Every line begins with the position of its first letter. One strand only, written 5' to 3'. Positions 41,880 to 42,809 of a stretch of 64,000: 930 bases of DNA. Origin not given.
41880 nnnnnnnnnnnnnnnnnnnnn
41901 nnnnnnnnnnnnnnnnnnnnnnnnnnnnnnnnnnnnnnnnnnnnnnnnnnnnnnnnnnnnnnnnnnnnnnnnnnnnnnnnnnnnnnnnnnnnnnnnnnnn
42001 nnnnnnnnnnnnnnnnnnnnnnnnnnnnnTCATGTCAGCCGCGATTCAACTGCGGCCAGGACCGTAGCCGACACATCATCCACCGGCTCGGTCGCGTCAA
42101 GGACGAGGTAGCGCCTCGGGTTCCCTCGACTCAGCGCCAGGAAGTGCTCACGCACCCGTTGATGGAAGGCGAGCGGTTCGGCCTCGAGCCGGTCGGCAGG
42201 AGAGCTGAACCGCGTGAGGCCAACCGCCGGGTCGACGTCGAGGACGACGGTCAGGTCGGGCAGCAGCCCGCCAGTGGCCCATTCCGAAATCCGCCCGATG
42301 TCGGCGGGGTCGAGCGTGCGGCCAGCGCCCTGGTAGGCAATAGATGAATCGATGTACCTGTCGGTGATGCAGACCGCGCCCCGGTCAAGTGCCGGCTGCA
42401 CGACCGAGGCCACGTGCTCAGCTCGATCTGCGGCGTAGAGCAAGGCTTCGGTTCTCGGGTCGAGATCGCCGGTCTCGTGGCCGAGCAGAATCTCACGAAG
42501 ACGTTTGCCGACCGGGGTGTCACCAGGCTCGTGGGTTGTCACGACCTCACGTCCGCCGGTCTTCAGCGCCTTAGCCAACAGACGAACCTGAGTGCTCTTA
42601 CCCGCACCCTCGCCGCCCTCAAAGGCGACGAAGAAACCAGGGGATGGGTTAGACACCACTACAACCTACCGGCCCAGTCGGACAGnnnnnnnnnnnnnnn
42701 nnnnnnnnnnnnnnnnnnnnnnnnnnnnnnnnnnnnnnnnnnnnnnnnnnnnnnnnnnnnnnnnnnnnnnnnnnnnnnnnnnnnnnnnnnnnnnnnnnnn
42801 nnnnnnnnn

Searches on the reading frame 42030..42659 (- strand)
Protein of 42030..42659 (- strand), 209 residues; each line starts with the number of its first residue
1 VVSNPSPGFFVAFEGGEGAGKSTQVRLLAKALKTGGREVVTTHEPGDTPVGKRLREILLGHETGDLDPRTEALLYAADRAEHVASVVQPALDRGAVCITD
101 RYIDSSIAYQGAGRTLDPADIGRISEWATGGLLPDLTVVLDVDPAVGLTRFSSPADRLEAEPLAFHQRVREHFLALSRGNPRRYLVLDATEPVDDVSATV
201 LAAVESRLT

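Call 22: search_protein_families(library=pfam, proteins=[window:42030-42659:-], max_evalue=0.01)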
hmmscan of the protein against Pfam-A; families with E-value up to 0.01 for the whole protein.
window:42030-42659:- (209 aa): 3 families
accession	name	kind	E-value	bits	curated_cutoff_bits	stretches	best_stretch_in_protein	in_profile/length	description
PF02223.23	Thymidylate_kin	-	2.9e-52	177.5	27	1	13-198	1-183/185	Thymidylate kinase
PF13191.12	AAA_16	-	1.5e-06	29.3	32.6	1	15-203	31-154/167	AAA ATPase domain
PF13521.12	AAA_28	-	0.0001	23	27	1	11-115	2-95/164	AAA domain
